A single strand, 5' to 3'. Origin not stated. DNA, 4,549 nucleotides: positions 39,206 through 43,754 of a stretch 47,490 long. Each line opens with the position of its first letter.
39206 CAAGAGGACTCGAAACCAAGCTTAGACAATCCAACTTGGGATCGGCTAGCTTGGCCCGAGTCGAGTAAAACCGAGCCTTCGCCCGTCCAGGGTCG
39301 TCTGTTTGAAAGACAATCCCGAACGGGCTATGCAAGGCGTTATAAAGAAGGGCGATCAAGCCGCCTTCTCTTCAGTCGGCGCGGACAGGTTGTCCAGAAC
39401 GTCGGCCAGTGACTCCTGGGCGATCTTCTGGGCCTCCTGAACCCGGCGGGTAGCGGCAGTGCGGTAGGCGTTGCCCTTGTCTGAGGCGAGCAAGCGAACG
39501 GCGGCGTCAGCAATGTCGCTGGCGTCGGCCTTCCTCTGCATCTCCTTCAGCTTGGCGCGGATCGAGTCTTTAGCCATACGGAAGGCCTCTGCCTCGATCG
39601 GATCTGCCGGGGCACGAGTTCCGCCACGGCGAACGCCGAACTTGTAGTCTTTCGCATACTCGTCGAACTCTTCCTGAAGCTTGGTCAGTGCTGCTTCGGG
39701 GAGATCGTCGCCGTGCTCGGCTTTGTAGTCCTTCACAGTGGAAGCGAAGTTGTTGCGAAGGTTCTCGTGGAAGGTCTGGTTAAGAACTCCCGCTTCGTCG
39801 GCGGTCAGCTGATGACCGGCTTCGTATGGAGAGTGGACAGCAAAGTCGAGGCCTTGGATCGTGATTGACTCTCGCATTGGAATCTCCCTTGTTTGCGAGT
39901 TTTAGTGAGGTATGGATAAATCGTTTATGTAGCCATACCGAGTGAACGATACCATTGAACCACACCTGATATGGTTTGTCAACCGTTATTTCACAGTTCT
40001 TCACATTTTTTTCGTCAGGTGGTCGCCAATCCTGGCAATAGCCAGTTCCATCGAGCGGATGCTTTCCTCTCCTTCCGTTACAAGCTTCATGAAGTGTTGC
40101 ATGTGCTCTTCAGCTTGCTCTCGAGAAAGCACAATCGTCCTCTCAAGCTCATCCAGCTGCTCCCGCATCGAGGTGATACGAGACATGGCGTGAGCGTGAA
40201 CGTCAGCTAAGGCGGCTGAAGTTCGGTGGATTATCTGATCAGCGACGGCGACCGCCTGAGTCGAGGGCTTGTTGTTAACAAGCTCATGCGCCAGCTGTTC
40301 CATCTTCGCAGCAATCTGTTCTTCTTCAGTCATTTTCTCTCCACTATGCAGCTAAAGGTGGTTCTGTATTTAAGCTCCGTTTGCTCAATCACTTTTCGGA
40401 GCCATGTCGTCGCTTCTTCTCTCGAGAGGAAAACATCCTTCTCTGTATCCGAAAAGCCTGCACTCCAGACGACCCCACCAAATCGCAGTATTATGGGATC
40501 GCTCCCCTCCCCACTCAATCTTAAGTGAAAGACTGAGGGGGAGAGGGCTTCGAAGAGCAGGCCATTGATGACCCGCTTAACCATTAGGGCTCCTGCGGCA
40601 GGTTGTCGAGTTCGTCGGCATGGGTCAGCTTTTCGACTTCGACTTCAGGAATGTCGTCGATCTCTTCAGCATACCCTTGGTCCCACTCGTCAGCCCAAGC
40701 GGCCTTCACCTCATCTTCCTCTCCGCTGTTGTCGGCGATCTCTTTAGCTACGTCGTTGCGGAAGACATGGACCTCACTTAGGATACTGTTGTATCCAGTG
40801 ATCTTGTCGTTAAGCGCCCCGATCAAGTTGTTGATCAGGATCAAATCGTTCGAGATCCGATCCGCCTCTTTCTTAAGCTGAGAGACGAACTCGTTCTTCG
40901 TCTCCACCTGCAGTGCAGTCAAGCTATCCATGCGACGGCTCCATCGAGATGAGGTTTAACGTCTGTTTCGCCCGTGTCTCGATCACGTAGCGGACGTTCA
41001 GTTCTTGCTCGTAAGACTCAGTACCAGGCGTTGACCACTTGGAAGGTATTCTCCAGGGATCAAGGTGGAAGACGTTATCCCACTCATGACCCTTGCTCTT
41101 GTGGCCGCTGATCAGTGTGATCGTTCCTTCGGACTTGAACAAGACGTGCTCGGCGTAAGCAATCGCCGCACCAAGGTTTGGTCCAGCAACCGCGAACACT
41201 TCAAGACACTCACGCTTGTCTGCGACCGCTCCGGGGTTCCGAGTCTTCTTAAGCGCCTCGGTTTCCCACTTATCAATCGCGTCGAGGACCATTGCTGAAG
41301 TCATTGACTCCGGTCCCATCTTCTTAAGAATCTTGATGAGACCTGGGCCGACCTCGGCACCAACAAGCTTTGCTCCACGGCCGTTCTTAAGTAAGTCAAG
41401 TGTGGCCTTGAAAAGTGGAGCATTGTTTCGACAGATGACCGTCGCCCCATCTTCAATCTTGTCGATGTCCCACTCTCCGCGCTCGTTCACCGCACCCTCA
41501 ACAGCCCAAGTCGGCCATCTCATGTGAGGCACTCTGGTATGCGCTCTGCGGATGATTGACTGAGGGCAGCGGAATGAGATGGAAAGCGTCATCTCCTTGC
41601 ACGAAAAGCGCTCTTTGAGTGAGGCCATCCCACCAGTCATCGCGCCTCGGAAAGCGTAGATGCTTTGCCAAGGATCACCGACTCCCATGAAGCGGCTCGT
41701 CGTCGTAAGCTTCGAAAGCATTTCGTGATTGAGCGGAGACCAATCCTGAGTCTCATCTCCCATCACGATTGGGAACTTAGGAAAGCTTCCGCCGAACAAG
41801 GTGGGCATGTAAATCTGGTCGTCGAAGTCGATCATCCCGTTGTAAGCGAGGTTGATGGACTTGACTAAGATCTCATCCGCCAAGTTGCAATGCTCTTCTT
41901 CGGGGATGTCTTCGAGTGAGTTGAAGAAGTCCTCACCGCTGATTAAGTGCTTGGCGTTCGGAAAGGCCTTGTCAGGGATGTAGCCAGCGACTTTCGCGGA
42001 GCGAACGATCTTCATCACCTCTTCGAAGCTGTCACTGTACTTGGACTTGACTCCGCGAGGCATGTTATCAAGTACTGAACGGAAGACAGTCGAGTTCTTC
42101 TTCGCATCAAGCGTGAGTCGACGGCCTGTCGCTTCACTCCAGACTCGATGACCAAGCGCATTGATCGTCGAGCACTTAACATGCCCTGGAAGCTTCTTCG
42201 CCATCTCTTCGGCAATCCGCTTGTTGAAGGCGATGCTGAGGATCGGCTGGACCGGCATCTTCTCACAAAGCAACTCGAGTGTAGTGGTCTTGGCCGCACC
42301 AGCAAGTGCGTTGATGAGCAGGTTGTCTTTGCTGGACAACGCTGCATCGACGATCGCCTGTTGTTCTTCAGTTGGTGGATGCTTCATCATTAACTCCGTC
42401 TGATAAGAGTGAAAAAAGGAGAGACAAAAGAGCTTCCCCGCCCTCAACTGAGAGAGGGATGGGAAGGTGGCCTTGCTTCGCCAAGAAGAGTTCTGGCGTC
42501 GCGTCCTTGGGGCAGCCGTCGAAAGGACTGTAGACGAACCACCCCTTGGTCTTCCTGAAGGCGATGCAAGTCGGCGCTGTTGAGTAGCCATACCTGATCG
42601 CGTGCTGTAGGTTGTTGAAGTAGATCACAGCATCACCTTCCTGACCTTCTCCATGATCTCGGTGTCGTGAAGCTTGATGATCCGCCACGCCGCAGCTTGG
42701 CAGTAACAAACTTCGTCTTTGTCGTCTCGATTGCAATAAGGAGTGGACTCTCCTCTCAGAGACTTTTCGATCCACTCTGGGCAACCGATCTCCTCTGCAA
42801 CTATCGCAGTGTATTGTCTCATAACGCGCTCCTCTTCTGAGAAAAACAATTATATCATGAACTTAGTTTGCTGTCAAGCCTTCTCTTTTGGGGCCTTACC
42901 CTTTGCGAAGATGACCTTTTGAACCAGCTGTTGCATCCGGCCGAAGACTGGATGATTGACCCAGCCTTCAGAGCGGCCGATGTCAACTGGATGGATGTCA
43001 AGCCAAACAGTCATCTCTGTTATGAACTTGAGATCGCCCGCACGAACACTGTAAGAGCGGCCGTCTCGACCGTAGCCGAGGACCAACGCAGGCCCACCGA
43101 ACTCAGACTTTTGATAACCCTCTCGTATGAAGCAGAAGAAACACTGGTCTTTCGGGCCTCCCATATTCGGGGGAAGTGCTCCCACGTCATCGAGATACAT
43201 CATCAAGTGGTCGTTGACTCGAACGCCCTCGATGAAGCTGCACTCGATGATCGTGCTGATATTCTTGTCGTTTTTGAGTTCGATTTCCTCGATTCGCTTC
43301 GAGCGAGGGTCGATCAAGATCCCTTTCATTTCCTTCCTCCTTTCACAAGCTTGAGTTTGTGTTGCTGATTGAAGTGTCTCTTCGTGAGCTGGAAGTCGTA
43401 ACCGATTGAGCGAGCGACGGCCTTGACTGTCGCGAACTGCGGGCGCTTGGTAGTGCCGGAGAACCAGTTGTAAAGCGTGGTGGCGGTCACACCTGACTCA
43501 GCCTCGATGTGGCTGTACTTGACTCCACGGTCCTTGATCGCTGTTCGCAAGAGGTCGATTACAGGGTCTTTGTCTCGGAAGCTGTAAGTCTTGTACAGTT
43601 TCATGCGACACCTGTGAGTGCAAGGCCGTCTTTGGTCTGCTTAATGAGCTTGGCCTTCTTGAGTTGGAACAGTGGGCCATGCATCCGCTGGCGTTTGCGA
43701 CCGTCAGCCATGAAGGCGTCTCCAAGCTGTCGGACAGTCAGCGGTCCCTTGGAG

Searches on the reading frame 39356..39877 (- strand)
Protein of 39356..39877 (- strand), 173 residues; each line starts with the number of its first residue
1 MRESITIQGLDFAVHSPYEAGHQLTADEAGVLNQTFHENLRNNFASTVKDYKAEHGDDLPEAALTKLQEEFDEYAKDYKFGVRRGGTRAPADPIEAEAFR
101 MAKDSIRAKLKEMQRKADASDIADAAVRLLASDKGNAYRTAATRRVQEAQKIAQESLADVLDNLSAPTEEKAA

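Call 22: find_related_loci(query=window:39356-39877:-, collection=viral_contigs, flank=10000)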
Query window:39356-39877:- (173 aa) in viral_contigs; peptide patterns used: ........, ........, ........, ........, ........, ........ (x = any residue, [..] = any of these).
16 stretches matched a pattern; 4 encode a relative of the query (tblastn E <= 1e-3); 4 distinct loci.
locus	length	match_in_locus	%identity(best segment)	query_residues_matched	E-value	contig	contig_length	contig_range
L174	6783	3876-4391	97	1-173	5e-110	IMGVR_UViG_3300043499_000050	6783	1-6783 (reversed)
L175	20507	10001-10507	88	1-169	2e-92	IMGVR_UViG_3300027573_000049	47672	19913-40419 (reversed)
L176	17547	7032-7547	86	1-173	8e-91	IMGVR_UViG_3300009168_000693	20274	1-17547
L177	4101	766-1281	86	1-173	1e-90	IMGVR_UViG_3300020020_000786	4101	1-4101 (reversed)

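Call 24: find_related_loci(query=window:39356-39877:-, collection=metagenome_contigs, flank=10000)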
Query window:39356-39877:- (173 aa) in metagenome_contigs; peptide patterns used: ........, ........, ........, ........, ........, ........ (x = any residue, [..] = any of these).
174 stretches matched a pattern; 9 encode a relative of the query (tblastn E <= 1e-3); 9 distinct loci.
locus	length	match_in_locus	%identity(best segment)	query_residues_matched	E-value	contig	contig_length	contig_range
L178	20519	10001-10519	99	1-173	1e-114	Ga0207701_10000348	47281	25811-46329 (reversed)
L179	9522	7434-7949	87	1-173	2e-98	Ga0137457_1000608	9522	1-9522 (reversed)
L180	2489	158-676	87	1-173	1e-95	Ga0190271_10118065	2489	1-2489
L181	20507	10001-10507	88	1-169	4e-92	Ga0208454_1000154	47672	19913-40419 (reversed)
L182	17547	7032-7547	86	1-173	2e-90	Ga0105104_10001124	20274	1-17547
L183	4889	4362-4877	86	1-173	1e-90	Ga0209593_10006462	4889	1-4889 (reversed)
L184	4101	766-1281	86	1-173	3e-90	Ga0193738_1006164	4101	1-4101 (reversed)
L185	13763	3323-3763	47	3-160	3e-31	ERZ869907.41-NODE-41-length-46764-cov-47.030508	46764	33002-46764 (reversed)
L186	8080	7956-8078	100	1-41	4e-24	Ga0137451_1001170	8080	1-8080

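Call 34: search_protein_families(library=pfam, proteins=[window:39356-39877:-], max_evalue=0.1)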
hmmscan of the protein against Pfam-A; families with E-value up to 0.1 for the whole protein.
window:39356-39877:- (173 aa): 0 families

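Call 35: search_protein_families(library=phrogs, proteins=[window:39356-39877:-], max_evalue=0.01)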
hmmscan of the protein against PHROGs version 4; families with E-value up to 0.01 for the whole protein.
window:39356-39877:- (173 aa): 0 families

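Call 37: find_related_loci(query=A1, collection=viral_contigs, flank=10000)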
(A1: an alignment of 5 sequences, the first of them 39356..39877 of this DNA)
Query A1 (173 aa) in viral_contigs; peptide patterns used: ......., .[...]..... (x = any residue, [..] = any of these).
128 stretches matched a pattern; 17 encode a relative of the query (tblastn E <= 1e-3); 17 distinct loci.
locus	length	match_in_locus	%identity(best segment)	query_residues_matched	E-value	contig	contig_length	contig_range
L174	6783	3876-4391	97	1-173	2e-109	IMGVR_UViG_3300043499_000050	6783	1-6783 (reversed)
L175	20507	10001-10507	88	1-169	8e-92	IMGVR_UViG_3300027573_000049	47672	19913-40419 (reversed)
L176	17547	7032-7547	86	1-173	3e-90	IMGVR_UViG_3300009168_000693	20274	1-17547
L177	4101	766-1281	86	1-173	6e-90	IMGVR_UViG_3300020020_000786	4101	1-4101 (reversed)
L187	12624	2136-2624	47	5-160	3e-37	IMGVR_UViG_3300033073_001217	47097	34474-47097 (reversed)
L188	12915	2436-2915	48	1-161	4e-34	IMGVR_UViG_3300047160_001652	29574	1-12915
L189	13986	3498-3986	45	3-170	3e-32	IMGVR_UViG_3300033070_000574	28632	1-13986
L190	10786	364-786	44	3-147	1e-30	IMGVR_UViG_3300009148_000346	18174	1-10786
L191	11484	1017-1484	44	3-160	4e-29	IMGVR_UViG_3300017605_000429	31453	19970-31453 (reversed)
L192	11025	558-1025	43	3-160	6e-29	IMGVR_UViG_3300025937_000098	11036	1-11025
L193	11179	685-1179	43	3-166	1e-28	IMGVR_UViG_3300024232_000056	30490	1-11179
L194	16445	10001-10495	43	3-166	1e-28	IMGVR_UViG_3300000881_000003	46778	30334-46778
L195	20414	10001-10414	42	3-141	8e-26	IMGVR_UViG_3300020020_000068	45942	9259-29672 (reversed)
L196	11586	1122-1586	41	3-160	2e-25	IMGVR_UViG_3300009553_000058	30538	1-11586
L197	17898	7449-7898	40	3-165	1e-24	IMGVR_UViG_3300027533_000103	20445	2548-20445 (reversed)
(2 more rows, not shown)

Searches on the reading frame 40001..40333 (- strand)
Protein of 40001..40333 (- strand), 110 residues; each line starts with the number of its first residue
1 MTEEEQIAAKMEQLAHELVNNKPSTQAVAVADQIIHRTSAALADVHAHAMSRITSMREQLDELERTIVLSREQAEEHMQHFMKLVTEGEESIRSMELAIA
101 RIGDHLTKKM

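Call 34: search_protein_families(library=pfam, proteins=[window:40001-40333:-], max_evalue=0.1)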
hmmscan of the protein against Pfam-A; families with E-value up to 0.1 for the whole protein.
window:40001-40333:- (110 aa): 9 families
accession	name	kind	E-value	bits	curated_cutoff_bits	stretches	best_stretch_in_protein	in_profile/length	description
PF06825.17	HSBP1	-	0.0028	17.9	28.6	1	45-74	21-50/51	Heat shock factor binding protein 1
PF10046.14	BLOC1_2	-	0.0044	17.8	33.4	1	40-102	23-84/96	Biogenesis of lysosome-related organelles complex-1 subunit 2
PF15299.11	ALS2CR8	-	0.021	15.2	28.9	1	3-94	142-230/235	Amyotrophic lateral sclerosis 2 chromosomal region candidate gene 8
PF07889.17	DUF1664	-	0.029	14.8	34.6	1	25-103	40-121/124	Protein of unknown function (DUF1664)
PF09674.15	DUF2400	-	0.037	14.5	25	1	5-101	38-133/225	Protein of unknown function (DUF2400)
PF01408.29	GFO_IDH_MocA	-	0.064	14.4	24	1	15-88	15-86/120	Oxidoreductase family, NAD-binding Rossmann fold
PF05837.17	CENP-H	-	0.064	13.5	29.9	0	34-98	87-153/202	Centromere protein H (CENP-H)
PF06818.20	Fez1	-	0.08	13.9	34.4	1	2-82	80-160/199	Fez1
PF09177.16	STX6_10_61_N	-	0.083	13.9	29.4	0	33-73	35-70/99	Syntaxin 6/10/61, N-terminal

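Call 35: search_protein_families(library=phrogs, proteins=[window:40001-40333:-], max_evalue=0.01)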
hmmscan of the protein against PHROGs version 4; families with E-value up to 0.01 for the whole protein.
window:40001-40333:- (110 aa): 0 families

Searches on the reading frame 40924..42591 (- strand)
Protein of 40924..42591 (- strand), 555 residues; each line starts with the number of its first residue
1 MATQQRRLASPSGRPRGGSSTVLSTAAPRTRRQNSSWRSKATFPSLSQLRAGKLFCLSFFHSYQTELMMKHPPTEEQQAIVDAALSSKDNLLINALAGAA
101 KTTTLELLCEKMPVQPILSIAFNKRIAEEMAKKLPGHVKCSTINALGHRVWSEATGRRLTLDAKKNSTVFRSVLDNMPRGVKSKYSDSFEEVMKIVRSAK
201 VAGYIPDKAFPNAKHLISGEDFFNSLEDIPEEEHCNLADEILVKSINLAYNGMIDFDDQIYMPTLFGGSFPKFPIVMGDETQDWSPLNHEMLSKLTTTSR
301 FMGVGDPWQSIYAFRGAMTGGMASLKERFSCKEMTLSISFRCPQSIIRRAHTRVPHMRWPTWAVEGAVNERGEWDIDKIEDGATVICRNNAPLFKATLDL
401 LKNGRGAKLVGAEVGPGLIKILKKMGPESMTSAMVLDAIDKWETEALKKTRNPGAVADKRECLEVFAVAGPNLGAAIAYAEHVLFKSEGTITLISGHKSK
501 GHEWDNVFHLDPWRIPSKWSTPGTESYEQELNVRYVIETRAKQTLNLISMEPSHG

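Call 11: search_protein_families(library=pfam, proteins=[window:40924-42591:-], max_evalue=0.01)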
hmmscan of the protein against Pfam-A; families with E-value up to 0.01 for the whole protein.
window:40924-42591:- (555 aa): 5 families
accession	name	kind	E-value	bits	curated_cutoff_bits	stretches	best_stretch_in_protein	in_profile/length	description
PF00580.27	UvrD-helicase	-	1.2e-15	58.4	23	1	77-329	5-270/271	UvrD/REP helicase N-terminal domain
PF13245.12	AAA_19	-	1.4e-10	41.9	25.1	1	77-315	1-134/134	AAA domain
PF13361.12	UvrD_C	-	1.3e-06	28.6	25.6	1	485-549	281-347/350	UvrD-like helicase C-terminal domain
PF13604.12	AAA_30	-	3.5e-06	27.3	27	1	75-151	4-81/191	AAA domain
PF13538.12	UvrD_C_2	-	0.00062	20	27.4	1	492-548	3-52/52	UvrD-like helicase C-terminal domain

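Call 12: search_protein_families(library=phrogs, proteins=[window:40924-42591:-], max_evalue=0.001)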
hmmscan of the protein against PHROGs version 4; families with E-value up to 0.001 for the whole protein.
window:40924-42591:- (555 aa): 2 families
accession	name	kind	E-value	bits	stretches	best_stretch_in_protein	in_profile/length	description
phrog_1967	-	DNA, RNA and nucleotide metabolism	6.8e-82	277.3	1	67-549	147-668/776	DNA helicase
phrog_325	-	DNA, RNA and nucleotide metabolism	4.2e-06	26.3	1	31-143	427-546/986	Dda-like helicase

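Call 58: find_related_loci(query=window:40924-42591:-, collection=viral_contigs, flank=10000)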
Query window:40924-42591:- (555 aa) in viral_contigs; peptide patterns used: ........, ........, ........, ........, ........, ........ (x = any residue, [..] = any of these).
112 stretches matched a pattern; 92 encode a relative of the query (tblastn E <= 1e-3); the best 80 are kept; 80 distinct loci.
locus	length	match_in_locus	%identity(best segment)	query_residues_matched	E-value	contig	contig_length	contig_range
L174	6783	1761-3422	90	2-554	0e+0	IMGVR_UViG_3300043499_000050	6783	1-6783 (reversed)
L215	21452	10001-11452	80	68-551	0e+0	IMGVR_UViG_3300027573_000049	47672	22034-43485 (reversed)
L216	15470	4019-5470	79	68-551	0e+0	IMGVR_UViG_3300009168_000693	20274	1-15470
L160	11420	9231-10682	79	68-551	0e+0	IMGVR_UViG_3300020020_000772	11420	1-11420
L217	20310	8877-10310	57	73-554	0e+0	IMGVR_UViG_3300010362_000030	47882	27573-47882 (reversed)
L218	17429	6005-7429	57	74-550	0e+0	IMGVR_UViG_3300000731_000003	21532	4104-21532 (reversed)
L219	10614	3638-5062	57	74-550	0e+0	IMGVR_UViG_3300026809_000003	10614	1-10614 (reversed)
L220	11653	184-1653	58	57-551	0e+0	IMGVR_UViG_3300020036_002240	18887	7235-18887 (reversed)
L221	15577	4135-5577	56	74-555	0e+0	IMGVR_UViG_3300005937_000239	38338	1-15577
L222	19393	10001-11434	54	73-555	2e-180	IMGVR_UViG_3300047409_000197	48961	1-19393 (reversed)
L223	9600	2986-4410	57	73-551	7e-180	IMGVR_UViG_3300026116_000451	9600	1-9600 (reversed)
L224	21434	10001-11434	56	71-550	2e-178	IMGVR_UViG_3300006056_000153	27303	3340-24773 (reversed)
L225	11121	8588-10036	57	74-555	1e-178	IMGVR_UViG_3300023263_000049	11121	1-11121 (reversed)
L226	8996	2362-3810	57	74-555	1e-178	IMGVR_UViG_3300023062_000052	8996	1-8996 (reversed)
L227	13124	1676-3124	57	74-555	1e-178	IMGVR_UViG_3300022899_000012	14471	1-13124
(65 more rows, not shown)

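Call 64: search_dna_similar(query=window:40924-42591:-, collection=phages, mode=protein, max_rows=25)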
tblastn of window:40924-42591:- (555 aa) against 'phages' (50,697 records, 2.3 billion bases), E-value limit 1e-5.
Records with a match: 255; places in all: 255; records where one place covers at least 80% of the query: 177.
Best place of each record, by identity: <60% 255.
By first word of the organism name: Pseudomonas 72; Escherichia 31; Acinetobacter 30; Flavobacterium 29; Vibrio 15; Klebsiella 8; Streptomyces 7; Bacteriophage 6; Bacteroides 6; Brevundimonas 5; and 23 more.
By host as written in the record: - 33; Pseudomonas aeruginosa 25; Flavobacterium psychrophilum 950106-1/1 12; Acinetobacter baumannii 11; Escherichia coli 11; Pseudomonas putida KT2440 and Paw85 9; Pseudomonas sp. 5; Alteromonas macleodii str. 'Balearic Sea AD45' 5; and 91 more.
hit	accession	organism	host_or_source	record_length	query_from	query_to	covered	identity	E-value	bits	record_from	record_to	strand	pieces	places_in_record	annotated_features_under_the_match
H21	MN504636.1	Pseudomonas phage Quinobequin-P09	Pseudomonas aeruginosa UCBPP-PA14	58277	54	548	89%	30.4%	3e-47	183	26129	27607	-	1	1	ATP-dependent DNA helicase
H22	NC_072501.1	Pseudomonas phage Quinobequin-P09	Pseudomonas aeruginosa UCBPP-PA14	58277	54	548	89%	30.4%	3e-47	183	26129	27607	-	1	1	ATP-dependent DNA helicase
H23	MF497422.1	Vibrio phage vB_VspS_VS-ABTNL-3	Vibrio splendidus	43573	59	545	88%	30.1%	4e-46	180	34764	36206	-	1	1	ATP-dependent DNA helicase | hypothetical protein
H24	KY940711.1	Bradyrhizobium phage BDU-MI-1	Bradyrhizobium diazoefficiens USDA110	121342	76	545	85%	30.5%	5e-45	177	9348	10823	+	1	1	ATP-dependent DNA helicase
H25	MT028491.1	Ochrobactrum phage vB_OspM_OC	Ochrobactrum sp. POC9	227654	55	549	89%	28.9%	3e-44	174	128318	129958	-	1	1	ATP-dependent DNA helicase | hypothetical protein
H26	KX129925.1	Pseudomonas phage NP1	-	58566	90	548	83%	31.1%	8e-48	185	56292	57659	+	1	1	ATP-dependent DNA helicase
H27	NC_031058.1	Pseudomonas phage NP1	-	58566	90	548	83%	31.1%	8e-48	185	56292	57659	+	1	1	DNA helicase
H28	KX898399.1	Pseudomonas phage JG012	Pseudomonas aeruginosa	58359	90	548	83%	30.9%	4e-47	183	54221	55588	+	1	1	pcrA: putative UvrD superfamily I helicase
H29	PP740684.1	Pseudomonas phage vB_Pae_SG_WM_Sew_P3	Pseudomonas aeruginosa PA14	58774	90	548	83%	30.9%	4e-47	183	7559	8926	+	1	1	DNA helicase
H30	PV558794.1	Variovorax phage VPv62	Variovorax paradoxus DSM 645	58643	90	548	83%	30.9%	5e-47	182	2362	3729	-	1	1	record has no annotation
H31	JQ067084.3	Pseudomonas phage PaMx25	Pseudomonas aeruginosa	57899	90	548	83%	30.9%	7e-47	182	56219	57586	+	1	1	uvrD: putative UvrD helicase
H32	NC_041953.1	Pseudomonas phage PaMx25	Pseudomonas aeruginosa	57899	90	548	83%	30.9%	7e-47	182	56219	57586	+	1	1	uvrD: DNA helicase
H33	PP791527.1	Pseudomonas phage BL5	Pseudomonas aeruginosa PA14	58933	90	548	83%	30.7%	1e-46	181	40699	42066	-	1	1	DNA helicase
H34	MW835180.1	Pseudomonas phage vB_PaeS_PAJD-1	Pseudomonas aeruginosa PAO1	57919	90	548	83%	30.7%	4e-46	180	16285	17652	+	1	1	putative helicase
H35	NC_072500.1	Pseudomonas phage vB_PaeS_PAJD-1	Pseudomonas aeruginosa PAO1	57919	90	548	83%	30.7%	4e-46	180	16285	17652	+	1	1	putative helicase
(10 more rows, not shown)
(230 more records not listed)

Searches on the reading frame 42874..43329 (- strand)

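Call 34: search_protein_families(library=pfam, proteins=[window:42874-43329:-], max_evalue=0.1)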
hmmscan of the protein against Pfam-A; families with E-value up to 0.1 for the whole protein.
window:42874-43329:- (151 aa): 1 family
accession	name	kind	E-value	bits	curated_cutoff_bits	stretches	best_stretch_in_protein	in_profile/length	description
PF12957.13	DUF3846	-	2.9e-06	27.8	27.5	1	1-96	1-91/103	Domain of unknown function (DUF3846)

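Call 35: search_protein_families(library=phrogs, proteins=[window:42874-43329:-], max_evalue=0.01)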
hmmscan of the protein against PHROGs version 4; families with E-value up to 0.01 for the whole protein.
window:42874-43329:- (151 aa): 0 families

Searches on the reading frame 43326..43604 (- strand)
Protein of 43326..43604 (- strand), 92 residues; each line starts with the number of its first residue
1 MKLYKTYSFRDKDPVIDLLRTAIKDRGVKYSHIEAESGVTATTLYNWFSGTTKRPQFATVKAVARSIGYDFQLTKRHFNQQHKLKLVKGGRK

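Call 34: search_protein_families(library=pfam, proteins=[window:43326-43604:-], max_evalue=0.1)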
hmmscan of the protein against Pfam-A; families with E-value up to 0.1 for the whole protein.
window:43326-43604:- (92 aa): 4 families
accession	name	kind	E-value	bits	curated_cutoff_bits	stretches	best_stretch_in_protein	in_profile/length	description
PF21716.3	dnstrm_HI1420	-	4.1e-05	23.8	27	1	11-73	29-88/90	Probable addiction module antidote protein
PF01381.28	HTH_3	-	0.00015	22.2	23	1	20-71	2-52/55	Helix-turn-helix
PF13443.12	HTH_26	-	0.00071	20.2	22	1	19-68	2-51/63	Cro/C1-type HTH DNA-binding domain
PF13560.12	HTH_31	-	0.017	15.9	27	1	18-66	5-53/64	Helix-turn-helix domain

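Call 35: search_protein_families(library=phrogs, proteins=[window:43326-43604:-], max_evalue=0.01)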
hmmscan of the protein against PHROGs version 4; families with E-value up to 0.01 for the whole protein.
window:43326-43604:- (92 aa): 6 families
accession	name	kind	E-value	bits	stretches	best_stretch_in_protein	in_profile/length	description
phrog_4268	-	transcription regulation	1.5e-06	29.3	1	11-75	32-93/96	transcriptional repressor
phrog_1373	-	transcription regulation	0.0003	21.8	1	8-80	61-128/166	transcriptional regulator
phrog_8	-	transcription regulation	0.0012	19.4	1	14-64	76-125/346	transcriptional regulator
phrog_2328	-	transcription regulation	0.0028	18.4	1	19-71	20-71/128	transcriptional repressor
phrog_9425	-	transcription regulation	0.0032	18.2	1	12-63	5-56/72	transcriptional repressor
phrog_32768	-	unknown function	0.0067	16.2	1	17-70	12-65/446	-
